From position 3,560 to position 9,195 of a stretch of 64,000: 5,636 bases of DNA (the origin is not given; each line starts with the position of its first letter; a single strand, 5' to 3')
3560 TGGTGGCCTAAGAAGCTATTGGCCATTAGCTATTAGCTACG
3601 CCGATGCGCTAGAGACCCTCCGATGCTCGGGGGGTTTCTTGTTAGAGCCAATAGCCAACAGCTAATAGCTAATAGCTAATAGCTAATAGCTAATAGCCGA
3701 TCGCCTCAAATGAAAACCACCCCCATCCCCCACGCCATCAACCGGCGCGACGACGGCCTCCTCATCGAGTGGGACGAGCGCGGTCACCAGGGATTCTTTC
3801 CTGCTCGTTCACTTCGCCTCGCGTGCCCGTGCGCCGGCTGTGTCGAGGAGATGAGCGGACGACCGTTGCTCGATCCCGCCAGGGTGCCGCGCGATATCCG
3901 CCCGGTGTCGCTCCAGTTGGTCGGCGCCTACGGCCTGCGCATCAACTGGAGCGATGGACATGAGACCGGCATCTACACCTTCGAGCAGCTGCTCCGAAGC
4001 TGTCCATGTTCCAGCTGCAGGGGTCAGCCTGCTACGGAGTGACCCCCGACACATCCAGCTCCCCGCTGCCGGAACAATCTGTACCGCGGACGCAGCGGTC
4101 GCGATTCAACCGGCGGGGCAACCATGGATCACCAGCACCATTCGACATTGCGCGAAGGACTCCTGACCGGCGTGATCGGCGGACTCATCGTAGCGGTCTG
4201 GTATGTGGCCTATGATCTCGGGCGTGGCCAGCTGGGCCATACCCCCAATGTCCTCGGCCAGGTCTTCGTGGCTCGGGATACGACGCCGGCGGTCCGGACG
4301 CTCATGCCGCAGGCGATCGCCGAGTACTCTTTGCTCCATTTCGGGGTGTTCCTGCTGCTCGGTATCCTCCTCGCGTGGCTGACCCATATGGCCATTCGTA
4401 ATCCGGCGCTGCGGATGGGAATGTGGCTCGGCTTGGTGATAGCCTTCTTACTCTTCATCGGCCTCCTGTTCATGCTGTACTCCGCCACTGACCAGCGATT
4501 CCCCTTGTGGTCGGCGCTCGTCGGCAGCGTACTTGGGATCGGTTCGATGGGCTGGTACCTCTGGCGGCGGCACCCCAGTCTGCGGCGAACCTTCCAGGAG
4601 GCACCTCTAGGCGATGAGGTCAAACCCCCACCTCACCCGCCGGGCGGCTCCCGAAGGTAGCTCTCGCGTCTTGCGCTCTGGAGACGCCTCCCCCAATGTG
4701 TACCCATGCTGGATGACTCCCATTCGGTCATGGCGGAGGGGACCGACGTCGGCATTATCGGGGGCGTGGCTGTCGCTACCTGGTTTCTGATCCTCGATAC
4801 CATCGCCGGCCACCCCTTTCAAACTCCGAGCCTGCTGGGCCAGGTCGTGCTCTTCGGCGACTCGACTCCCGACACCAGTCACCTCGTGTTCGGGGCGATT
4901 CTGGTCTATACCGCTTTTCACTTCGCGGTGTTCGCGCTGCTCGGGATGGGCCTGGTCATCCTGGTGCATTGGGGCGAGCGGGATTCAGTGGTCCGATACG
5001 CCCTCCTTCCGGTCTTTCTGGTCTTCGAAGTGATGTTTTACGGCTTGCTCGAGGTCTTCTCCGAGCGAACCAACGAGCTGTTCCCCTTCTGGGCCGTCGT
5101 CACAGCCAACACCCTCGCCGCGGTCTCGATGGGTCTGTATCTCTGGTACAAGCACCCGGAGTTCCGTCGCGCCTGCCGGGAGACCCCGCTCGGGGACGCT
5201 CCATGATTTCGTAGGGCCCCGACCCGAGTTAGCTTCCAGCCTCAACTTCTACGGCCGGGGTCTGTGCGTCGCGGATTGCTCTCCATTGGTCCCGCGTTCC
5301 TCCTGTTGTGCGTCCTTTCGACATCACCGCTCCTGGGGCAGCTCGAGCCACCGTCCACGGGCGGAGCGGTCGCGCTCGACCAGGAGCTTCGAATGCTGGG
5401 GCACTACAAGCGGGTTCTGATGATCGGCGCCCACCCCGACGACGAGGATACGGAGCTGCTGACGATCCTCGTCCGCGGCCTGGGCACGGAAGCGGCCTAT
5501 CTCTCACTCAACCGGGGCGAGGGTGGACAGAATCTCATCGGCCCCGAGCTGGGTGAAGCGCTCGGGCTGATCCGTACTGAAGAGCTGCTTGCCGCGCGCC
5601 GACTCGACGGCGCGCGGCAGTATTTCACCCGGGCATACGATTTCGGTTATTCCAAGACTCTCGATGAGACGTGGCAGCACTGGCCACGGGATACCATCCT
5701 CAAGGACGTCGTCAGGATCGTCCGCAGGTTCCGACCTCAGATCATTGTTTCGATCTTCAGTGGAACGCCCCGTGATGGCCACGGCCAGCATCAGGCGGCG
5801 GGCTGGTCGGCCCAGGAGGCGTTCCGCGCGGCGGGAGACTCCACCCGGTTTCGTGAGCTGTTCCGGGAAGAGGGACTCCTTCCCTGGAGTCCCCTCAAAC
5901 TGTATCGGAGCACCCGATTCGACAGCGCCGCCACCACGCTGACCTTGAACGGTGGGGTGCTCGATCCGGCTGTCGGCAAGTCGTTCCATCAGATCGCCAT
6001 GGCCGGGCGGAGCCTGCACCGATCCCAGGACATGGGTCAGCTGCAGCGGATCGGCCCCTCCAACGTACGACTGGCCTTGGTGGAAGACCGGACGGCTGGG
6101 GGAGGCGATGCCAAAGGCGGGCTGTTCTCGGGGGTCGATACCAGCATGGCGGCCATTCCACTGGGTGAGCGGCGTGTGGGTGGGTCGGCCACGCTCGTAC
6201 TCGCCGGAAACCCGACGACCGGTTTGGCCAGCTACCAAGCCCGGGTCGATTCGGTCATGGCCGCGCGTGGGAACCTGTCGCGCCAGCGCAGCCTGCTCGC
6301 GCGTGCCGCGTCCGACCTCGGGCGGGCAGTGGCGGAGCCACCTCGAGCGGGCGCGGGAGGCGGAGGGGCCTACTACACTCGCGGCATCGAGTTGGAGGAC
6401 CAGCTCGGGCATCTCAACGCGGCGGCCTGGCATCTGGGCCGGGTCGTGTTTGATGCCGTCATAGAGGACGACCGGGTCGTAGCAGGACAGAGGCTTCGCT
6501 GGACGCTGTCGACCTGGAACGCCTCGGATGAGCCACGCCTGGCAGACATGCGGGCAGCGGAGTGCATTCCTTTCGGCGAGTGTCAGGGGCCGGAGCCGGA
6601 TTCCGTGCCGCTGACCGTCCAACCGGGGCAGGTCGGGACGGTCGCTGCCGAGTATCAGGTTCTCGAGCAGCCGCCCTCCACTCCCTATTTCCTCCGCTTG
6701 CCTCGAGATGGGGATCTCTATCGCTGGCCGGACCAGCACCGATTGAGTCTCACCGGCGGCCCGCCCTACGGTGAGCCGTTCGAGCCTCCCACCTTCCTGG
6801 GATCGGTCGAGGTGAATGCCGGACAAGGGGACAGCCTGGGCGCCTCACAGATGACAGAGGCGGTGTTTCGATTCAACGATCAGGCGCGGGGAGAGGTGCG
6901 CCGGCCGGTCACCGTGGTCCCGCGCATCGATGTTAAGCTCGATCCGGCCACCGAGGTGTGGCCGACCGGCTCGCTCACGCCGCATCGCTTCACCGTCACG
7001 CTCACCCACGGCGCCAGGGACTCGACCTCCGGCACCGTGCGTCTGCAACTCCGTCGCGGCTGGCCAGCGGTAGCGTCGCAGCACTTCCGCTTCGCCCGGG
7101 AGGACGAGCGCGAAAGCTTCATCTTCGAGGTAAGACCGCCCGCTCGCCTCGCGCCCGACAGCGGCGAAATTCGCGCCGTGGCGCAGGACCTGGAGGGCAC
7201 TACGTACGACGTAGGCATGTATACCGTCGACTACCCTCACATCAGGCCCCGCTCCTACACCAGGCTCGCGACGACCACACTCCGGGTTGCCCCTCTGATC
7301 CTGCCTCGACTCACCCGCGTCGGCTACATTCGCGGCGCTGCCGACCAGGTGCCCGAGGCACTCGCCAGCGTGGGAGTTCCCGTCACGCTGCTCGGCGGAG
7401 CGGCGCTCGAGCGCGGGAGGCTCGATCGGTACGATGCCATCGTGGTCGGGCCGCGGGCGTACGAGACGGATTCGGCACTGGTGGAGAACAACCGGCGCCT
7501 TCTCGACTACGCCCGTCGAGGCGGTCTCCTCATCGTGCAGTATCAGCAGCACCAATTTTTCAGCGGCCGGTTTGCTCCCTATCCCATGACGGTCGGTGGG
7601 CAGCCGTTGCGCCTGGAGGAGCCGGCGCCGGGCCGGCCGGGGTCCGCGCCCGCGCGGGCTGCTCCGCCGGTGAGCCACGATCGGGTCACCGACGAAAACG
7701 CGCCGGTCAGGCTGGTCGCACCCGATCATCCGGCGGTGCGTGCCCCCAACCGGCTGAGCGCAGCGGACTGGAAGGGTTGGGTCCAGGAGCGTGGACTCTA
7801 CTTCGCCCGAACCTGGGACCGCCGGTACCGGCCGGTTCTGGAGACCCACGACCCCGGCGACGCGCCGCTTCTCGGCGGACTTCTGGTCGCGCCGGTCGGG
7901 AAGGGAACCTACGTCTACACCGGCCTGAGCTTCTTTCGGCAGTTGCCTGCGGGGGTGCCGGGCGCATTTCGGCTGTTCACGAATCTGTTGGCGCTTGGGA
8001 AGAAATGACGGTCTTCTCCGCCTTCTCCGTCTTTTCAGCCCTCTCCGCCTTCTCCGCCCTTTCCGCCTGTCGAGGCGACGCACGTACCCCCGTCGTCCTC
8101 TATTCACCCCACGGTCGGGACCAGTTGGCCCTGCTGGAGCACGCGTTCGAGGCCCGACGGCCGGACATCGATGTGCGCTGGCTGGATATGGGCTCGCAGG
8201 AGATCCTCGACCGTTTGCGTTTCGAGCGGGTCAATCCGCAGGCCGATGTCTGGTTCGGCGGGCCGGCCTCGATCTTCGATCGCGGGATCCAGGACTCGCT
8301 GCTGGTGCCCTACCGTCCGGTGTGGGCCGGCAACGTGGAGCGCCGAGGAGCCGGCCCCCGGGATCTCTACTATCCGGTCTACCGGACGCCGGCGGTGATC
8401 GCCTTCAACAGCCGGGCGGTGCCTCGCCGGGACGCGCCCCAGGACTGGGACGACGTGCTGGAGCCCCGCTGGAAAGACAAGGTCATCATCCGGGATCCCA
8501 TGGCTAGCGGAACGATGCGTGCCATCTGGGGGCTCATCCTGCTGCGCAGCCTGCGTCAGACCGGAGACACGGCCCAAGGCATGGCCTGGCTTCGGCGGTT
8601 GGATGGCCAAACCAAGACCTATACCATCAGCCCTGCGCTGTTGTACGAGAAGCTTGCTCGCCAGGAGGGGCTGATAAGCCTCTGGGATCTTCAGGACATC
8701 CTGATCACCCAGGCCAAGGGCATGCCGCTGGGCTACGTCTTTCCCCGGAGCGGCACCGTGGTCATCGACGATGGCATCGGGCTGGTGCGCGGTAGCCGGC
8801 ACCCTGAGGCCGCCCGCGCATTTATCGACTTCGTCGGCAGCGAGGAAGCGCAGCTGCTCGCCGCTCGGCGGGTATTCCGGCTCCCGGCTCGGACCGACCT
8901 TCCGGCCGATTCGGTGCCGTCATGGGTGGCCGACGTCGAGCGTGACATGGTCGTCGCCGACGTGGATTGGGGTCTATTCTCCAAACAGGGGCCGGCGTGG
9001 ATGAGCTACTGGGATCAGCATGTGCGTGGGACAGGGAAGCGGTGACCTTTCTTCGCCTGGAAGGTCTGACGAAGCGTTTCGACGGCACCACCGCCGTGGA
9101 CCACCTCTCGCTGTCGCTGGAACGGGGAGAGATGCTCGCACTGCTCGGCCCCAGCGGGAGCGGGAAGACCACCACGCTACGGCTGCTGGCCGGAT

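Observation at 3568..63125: Dispersed 7-9 bp tandem arrays are anchored on stop codons at 8 of about 11 loci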

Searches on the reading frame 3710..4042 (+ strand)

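Call 40: search_protein_families(library=pfam, proteins=[window:3710-4042:+])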
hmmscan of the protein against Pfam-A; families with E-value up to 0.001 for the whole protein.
window:3710-4042:+ (110 aa): 1 family
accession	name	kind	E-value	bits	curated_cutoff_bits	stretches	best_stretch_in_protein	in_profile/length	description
PF06155.17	GBBH-like_N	-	1.9e-23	83.5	22.8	1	11-94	4-84/85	Gamma-butyrobetaine hydroxylase-like, N-terminal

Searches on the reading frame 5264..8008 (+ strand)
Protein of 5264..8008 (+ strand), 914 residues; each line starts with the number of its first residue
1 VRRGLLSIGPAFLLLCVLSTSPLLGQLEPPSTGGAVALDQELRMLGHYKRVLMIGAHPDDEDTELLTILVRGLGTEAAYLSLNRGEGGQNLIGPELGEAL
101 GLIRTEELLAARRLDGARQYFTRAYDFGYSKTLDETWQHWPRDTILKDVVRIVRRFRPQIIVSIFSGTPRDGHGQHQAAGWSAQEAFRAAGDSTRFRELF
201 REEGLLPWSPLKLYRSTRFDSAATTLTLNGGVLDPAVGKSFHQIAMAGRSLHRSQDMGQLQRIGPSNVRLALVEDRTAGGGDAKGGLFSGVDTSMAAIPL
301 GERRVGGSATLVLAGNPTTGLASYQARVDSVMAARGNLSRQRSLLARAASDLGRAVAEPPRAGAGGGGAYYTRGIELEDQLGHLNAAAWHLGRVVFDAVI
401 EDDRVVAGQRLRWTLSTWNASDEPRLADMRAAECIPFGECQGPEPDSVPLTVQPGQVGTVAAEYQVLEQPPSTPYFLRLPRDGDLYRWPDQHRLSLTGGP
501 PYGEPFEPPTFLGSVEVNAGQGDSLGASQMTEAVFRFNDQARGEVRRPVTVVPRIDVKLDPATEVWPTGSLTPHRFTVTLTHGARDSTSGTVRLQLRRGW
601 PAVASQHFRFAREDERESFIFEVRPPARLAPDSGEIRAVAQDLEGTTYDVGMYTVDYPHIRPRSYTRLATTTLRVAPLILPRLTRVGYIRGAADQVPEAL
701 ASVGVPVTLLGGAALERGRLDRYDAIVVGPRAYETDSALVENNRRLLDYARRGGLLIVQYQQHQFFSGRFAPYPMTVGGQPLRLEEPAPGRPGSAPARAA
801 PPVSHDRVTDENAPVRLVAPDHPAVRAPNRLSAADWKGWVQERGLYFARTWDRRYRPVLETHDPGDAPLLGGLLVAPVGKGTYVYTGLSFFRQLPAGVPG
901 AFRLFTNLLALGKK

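Call 40: search_protein_families(library=pfam, proteins=[window:5264-8008:+])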
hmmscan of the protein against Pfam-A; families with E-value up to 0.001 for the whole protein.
window:5264-8008:+ (914 aa): 1 family
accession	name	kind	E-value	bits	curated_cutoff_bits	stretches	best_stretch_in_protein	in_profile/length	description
PF02585.22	PIG-L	-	5.9e-15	56.3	28.2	1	52-185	1-127/129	GlcNAc-PI de-N-acetylase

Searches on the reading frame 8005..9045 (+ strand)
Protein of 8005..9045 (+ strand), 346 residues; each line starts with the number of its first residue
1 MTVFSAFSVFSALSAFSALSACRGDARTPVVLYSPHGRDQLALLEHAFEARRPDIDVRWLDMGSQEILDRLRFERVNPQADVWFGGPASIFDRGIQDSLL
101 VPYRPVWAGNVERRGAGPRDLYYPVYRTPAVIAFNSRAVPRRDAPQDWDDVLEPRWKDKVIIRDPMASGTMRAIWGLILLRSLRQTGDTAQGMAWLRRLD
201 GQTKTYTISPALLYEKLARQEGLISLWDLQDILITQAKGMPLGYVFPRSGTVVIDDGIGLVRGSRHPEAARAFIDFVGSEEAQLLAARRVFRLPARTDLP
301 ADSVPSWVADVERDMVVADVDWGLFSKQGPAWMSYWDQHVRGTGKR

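Call 40: search_protein_families(library=pfam, proteins=[window:8005-9045:+])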
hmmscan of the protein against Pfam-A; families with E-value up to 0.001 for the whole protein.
window:8005-9045:+ (346 aa): 4 families
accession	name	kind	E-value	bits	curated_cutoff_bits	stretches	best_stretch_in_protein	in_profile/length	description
PF13343.11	SBP_bac_6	-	1e-19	71.4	24.6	1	89-299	19-220/245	Bacterial extracellular solute-binding protein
PF13531.11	SBP_bac_11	-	1.9e-15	57.7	25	1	41-284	13-219/227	Bacterial extracellular solute-binding protein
PF01547.30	SBP_bac_1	-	5.8e-13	49.9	26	1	47-283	16-306/307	Bacterial extracellular solute-binding protein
PF13416.11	SBP_bac_8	-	8.7e-13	49.1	27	1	47-308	5-272/279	Bacterial extracellular solute-binding protein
